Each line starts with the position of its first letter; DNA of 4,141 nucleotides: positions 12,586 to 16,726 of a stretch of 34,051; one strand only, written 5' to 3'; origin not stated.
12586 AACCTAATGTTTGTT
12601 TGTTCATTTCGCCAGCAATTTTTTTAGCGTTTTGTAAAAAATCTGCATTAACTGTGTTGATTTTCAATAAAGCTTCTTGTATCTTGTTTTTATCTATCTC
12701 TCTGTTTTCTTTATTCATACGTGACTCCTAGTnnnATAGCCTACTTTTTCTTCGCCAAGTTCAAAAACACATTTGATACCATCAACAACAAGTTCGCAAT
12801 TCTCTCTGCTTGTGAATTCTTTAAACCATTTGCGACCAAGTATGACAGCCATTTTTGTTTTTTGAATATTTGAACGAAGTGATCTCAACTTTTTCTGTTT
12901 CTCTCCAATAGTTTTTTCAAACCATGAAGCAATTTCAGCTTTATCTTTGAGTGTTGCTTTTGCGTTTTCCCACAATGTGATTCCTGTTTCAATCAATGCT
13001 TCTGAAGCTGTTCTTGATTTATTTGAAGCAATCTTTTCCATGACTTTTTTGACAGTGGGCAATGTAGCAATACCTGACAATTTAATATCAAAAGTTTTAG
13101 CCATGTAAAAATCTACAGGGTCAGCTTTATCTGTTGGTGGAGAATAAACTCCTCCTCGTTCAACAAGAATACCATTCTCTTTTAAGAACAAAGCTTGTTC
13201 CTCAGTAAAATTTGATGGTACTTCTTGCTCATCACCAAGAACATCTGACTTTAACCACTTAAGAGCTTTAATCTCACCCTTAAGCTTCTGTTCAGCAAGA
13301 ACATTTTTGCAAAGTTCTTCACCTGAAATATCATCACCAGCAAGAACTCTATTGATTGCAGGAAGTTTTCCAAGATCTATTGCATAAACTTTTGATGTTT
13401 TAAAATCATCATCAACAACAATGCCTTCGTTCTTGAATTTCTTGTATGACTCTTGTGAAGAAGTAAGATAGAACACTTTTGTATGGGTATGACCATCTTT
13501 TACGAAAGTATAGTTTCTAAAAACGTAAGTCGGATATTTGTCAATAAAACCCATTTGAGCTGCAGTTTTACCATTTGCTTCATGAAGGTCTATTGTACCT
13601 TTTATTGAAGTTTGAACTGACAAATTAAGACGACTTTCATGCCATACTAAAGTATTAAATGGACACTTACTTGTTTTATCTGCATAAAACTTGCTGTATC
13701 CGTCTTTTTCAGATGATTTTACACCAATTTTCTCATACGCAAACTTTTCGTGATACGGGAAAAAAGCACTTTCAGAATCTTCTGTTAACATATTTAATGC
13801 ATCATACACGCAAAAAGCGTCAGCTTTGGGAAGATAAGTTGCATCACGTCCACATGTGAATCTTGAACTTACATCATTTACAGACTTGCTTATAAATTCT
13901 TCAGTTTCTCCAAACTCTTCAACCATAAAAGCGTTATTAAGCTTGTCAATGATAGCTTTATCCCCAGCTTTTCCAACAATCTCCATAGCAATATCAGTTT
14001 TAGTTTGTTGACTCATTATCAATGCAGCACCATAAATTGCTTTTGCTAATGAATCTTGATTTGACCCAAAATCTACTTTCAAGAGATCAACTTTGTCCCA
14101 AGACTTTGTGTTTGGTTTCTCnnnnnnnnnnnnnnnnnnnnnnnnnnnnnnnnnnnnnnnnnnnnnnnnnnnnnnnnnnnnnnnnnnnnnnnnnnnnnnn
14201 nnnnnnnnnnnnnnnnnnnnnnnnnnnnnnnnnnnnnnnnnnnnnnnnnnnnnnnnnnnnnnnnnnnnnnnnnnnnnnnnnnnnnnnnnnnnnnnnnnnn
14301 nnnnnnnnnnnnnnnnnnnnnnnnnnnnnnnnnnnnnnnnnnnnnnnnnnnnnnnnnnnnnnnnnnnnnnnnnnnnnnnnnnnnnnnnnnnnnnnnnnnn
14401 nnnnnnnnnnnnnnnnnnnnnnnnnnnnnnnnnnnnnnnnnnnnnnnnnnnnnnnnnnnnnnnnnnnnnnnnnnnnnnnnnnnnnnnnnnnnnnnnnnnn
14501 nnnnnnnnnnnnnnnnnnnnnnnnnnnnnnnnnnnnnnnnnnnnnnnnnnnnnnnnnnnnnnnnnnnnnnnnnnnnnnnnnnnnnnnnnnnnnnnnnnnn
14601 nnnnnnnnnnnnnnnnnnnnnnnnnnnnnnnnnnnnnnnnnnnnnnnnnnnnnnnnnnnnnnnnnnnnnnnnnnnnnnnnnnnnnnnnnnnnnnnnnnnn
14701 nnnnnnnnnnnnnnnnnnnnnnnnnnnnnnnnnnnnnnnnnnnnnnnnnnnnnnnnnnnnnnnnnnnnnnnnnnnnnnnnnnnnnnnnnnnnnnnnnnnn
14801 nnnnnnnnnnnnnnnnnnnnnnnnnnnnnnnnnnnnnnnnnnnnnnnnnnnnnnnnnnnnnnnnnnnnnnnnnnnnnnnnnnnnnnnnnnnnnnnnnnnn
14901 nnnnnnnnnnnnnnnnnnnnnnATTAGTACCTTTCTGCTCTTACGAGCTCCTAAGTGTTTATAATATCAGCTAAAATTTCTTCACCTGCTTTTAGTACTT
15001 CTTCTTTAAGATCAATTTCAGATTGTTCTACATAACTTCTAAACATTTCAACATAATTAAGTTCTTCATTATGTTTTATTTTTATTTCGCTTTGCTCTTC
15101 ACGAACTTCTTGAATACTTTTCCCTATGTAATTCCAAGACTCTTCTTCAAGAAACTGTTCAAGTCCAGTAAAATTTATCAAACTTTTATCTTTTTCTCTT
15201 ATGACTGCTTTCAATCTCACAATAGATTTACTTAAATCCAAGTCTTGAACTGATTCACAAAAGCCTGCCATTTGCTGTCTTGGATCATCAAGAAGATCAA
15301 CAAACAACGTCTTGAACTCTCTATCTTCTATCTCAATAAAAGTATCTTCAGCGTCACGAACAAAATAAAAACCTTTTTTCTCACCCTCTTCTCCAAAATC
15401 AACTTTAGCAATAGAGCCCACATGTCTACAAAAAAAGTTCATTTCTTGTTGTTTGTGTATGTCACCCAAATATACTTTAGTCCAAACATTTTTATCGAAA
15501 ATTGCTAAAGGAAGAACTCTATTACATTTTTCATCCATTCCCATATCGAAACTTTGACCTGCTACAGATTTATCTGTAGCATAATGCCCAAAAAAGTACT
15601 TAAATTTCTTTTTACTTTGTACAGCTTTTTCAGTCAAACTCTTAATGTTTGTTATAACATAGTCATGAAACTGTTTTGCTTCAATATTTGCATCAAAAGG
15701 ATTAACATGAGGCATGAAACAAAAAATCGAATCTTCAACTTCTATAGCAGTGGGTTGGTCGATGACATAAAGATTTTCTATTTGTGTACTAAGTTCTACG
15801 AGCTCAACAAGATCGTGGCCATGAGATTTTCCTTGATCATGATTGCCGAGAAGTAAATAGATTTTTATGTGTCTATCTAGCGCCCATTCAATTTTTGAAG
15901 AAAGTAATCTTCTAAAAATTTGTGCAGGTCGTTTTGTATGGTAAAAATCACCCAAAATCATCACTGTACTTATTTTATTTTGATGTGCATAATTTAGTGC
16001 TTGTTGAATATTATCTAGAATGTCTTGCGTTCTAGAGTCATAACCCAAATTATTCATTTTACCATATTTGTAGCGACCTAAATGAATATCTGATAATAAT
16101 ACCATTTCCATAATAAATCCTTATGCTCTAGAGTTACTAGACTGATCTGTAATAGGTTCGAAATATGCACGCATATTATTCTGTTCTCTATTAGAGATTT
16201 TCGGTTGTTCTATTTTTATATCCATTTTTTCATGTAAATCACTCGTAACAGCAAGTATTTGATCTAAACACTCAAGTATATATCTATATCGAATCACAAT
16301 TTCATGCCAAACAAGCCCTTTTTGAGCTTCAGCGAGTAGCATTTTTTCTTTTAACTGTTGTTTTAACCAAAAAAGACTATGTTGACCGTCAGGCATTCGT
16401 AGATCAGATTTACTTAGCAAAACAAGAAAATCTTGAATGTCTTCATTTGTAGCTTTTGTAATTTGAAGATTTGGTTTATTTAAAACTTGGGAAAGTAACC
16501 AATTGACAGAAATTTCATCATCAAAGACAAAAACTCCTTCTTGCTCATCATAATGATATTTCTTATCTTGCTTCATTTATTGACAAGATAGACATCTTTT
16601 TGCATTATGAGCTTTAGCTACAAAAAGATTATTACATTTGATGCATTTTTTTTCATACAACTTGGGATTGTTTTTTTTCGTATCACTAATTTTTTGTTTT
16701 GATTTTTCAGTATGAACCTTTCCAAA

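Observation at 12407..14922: vWA (MIDAS-intact) 729-aa protein and a coiled-coil protein inserted between the Mre11 (sbcD) and Rad50 (sbcC) homologues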

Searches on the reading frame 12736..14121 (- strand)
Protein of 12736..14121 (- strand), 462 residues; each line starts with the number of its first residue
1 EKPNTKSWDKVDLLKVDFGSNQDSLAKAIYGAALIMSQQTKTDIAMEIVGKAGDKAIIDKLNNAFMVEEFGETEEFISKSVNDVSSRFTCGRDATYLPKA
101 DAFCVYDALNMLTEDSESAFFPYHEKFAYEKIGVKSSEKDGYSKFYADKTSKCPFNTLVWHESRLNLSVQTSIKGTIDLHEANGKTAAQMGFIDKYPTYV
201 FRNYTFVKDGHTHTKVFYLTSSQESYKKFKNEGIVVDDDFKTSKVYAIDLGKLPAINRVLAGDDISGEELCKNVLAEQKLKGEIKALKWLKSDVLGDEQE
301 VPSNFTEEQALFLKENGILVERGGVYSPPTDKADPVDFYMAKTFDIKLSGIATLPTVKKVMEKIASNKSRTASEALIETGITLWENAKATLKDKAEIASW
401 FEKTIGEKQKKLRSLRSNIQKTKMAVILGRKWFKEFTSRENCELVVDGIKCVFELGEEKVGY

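Call 68: predict_structure(alignment_id=A2)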
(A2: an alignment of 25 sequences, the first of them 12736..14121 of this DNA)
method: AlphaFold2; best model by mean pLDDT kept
length: 462 residues; sequences in the alignment: 25
mean_pLDDT: 86.3   pTM: 0.72
mean pLDDT of the five models: 86.3, 84.7, 84.2, 82.7, 81.6
residues with pLDDT >= 90: 204; 70-90: 230; 50-70: 24; < 50: 4
segments of 3 or more residues with pLDDT < 50: 299-302
pLDDT, mean of each block of 10 residues (from residue 1): 66 85 91 86 82 89 70 91 91 80 87 91 91 82 91 86 82 93 90 92 86 90 96 93 94 77 76 92 94 73 73 92 88 85 86 89 91 92 93 91 92 84 77 76 86 86 79
secondary structure, 60 per line:
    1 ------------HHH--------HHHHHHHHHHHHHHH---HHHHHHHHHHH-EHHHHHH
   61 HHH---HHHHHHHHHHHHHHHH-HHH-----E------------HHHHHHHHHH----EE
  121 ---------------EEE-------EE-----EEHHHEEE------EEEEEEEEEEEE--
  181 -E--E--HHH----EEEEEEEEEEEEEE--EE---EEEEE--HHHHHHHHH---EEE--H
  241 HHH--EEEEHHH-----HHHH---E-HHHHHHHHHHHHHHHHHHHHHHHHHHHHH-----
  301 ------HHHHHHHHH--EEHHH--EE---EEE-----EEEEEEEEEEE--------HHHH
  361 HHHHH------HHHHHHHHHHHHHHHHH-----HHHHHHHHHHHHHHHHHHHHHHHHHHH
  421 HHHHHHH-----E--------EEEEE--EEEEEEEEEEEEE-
elements in order: H24-38 H42-52 H55-63 H67-82 H105-114 E136-138 E158-160 E167-178 E195-208 E216-220 H223-231 E235-237 H240-243 E246-249 H258-261 H267-295 H307-315 E330-332 E338-348 H357-365 H372-388 H394-427 E442-446 E449-461

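Call 85: fold_search(model_id=the predicted structure, library=viral)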
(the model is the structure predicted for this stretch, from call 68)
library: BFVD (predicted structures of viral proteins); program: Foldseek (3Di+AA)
matches with E <= 10: 91; with E <= 0.001: 4
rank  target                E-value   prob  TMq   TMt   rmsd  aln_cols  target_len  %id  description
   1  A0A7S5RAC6            1.0e-27  1.00  0.71  0.46   6.0       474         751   23  (no name in the UniProt tables at hand)
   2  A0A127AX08            1.2e-12  1.00  0.41  0.51   8.1       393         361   16  Uncharacterized protein [Bacillus phage SP-15]
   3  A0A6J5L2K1            8.9e-11  1.00  0.42  0.77   6.7       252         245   24  Uncharacterized protein [uncultured Caudovirales phage]
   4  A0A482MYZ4            6.1e-08  1.00  0.32  0.32   3.8       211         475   22  VWFA domain-containing protein [Escherichia phage vB_EcoM_KWBSE43-6]
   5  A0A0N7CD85            2.8e-01  0.60  0.21  0.35  12.1       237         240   10  (no name in the UniProt tables at hand)
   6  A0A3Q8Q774            6.4e-01  0.07  0.09  0.21  16.1       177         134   11  Uncharacterized protein [Sulfolobales Beppu filamentous virus 3]
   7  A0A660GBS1            7.0e-01  0.25  0.18  0.29  17.7       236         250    8  (no name in the UniProt tables at hand)
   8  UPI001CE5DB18         1.1e+00  0.01  0.06  0.11  23.9       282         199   13  (no name look-up for this kind of identifier)
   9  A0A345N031            1.2e+00  0.05  0.07  0.07  14.4       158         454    9  (no name in the UniProt tables at hand)
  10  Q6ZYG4                1.7e+00  0.04  0.06  0.15  21.3       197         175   11  Uncharacterized protein [Pyrobaculum spherical virus (isolate United States/Yellowstone)]
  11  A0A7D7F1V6            1.7e+00  0.03  0.09  0.09  19.8       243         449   12  (no name in the UniProt tables at hand)
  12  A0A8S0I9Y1            1.7e+00  0.05  0.09  0.16  18.6       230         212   10  (no name in the UniProt tables at hand)
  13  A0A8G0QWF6            2.4e+00  0.01  0.07  0.09  33.1       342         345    9  Glycoprotein (Fragment) [Huangpi Tick Virus 1]
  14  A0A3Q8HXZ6            2.7e+00  0.02  0.07  0.19  21.2       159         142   13  Uncharacterized protein [Lactobacillus phage Bromius]
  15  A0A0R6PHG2            2.7e+00  0.01  0.06  0.12  21.5       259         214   11  (no name in the UniProt tables at hand)
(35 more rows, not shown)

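Call 92: search_protein_representatives(alignment_id=A2)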
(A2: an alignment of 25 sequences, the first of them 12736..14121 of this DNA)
Query: 25 sequences, 463 profile positions. Proteins with E-value up to 0.001 (for the whole library): 1321; up to 1e-10: 1119; up to 1e-30: 852. The best 150 are listed.
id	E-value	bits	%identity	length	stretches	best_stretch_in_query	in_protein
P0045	1.6e-204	696.3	-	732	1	1-463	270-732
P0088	1.7e-181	620.4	-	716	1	19-463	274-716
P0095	5.9e-169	579.0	-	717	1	12-463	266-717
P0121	8.8e-168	575.2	-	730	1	6-463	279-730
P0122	4.4e-159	546.5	-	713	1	12-463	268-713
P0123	1.8e-158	544.4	-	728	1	7-463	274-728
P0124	3.8e-157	540.1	-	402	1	58-463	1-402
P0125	1.9e-155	534.5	-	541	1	13-463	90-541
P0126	3.6e-154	530.3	-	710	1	27-463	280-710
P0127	4.5e-154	530.0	-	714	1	9-459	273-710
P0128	4.3e-153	526.7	-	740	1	3-462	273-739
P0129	7.1e-153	526.0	-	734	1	3-462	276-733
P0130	1.9e-152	524.6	-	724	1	9-462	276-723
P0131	9.9e-152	522.2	-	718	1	24-462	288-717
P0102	1.2e-150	518.6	-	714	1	20-463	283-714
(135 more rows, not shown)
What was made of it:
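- A C-terminal profile finds 1,321 clusters with a fixed architecture of 700-750 aa (call 92).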

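Call 115: search_solved_structures(query=A2, max_evalue=10)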
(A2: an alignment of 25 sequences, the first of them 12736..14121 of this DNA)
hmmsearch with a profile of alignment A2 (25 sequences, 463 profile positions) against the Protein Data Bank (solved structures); distinct sequences matched with E-value up to 10: 5.
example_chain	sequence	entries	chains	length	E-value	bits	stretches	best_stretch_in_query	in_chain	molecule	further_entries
7wso_C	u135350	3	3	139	0.75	11.6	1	294-360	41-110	B-cell antigen receptor complex-associated protein beta chain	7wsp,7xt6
3kg5_A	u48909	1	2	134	0.79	11.5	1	294-360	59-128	B-cell antigen receptor complex-associated protein beta chain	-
2qsw_A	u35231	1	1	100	0.92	11.3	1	368-425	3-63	Methionine import ATP-binding protein metN 2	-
5w0x_A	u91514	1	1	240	1.2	10.9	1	50-104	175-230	TIP41-like protein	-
5w0w_B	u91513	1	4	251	1.3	10.8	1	50-104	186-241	TIP41-like protein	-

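Call 116: search_protein_families(library=pfam, proteins=[window:12736-14121:-], max_evalue=0.1)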
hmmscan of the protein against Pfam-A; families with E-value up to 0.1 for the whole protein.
window:12736-14121:- (462 aa): 0 families
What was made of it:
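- Tried and rejected: Profile searches against PDB and Pfam found nothing (calls 115, 116).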

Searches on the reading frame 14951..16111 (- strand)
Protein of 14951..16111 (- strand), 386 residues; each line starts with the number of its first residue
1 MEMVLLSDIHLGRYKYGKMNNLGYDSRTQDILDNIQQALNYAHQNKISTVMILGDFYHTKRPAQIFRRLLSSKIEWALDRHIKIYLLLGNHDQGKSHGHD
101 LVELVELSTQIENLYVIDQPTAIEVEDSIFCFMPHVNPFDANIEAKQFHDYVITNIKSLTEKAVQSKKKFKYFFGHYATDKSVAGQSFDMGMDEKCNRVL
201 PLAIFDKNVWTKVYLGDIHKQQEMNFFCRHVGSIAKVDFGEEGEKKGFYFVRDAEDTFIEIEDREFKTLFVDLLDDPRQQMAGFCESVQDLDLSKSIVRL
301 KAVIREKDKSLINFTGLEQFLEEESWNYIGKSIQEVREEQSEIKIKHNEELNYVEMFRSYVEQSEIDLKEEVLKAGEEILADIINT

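Call 3: search_protein_families(library=pfam, proteins=[window:14951-16111:-], max_evalue=0.01)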
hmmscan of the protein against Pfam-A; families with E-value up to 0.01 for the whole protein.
window:14951-16111:- (386 aa): 2 families
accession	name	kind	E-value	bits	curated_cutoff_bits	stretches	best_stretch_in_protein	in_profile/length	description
PF00149.33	Metallophos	-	3.7e-10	41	21.5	1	4-135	4-116/191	Calcineurin-like phosphoesterase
PF12850.12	Metallophos_2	-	0.00088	19.8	27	1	1-120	1-90/154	Calcineurin-like phosphoesterase superfamily domain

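Call 4: search_protein_families(library=phrogs, proteins=[window:14951-16111:-], max_evalue=0.01)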
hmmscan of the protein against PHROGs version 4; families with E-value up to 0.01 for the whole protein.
window:14951-16111:- (386 aa): 3 families
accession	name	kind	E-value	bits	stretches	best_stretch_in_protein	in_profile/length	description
phrog_100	-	DNA, RNA and nucleotide metabolism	1.2e-31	111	1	1-382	29-374/989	SbcD-like subunit of palindrome specific endonuclease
phrog_1649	-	other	1.7e-09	37.8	1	1-257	36-291/308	metallo-phosphoesterase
phrog_547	-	other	1e-06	29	1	1-125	29-137/245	phosphoesterase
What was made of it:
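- Checked: Mre11/SbcD: 14951-16111, 386 aa. Pfam Metallophos 3.7e-10, phrog_100 1.2e-31 (calls 3, 4).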

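Call 22: search_protein_families(library=ncbifam, proteins=[window:14951-16111:-], max_evalue=0.1)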
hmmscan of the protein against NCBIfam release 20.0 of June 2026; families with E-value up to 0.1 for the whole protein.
window:14951-16111:- (386 aa): 8 families
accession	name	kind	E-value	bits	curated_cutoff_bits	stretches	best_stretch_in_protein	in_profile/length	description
TIGR00619.1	sbcd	subfamily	2.8e-15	56.8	77.65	1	6-247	6-252/252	exonuclease subunit SbcD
TIGR04123.1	P_estr_lig_assc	hypoth_equivalog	2.5e-08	33.6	150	1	2-120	22-137/207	ligase-associated DNA damage response endonuclease PdeM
NF041029.1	Mre11_Pyroc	equivalog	3.5e-08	32.7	600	2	3-97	3-91/438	DNA double-strand break repair protein Mre11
NF041030.1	Mre11_Halo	equivalog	7.6e-08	31.9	550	1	7-114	8-110/361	DNA double-strand break repair protein Mre11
NF041031.1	Mre11_Sulfo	equivalog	1.6e-07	30.9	500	1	5-104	4-97/374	DNA double-strand break repair protein Mre11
NF008206.2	PRK10966.1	equivalog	4.5e-06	26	450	1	1-96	1-89/380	exonuclease subunit SbcD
TIGR00024.1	SbcD_rel_arch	hypoth_equivalog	0.00058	19.7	115.2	1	4-108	18-116/224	putative phosphoesterase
NF006229.0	PRK08361.1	equivalog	0.022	13.7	624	1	290-358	252-319/391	aspartate aminotransferase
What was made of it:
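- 14951..16111 (-): Mre11/SbcD homologue, upstream neighbour. Metallophos, phrog_100, TIGR00619 (calls 3, 4, 22).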

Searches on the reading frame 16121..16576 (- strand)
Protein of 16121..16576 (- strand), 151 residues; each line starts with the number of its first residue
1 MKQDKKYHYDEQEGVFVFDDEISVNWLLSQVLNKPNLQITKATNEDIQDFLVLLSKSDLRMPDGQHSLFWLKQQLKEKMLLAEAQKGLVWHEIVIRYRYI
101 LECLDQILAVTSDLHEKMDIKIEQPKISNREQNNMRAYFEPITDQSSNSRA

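Call 3: search_protein_families(library=pfam, proteins=[window:16121-16576:-], max_evalue=0.01)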
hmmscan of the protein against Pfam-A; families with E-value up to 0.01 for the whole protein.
window:16121-16576:- (151 aa): 0 families

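Call 4: search_protein_families(library=phrogs, proteins=[window:16121-16576:-], max_evalue=0.01)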
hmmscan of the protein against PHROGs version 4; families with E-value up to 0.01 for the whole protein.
window:16121-16576:- (151 aa): 1 family
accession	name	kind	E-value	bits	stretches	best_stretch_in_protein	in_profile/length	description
phrog_14594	-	unknown function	0.0035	18.6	0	91-126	10-45/91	-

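Call 21: search_protein_families(library=padloc, proteins=[window:16121-16576:-], max_evalue=0.1)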
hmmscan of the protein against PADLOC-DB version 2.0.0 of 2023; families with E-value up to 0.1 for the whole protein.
window:16121-16576:- (151 aa): 0 families
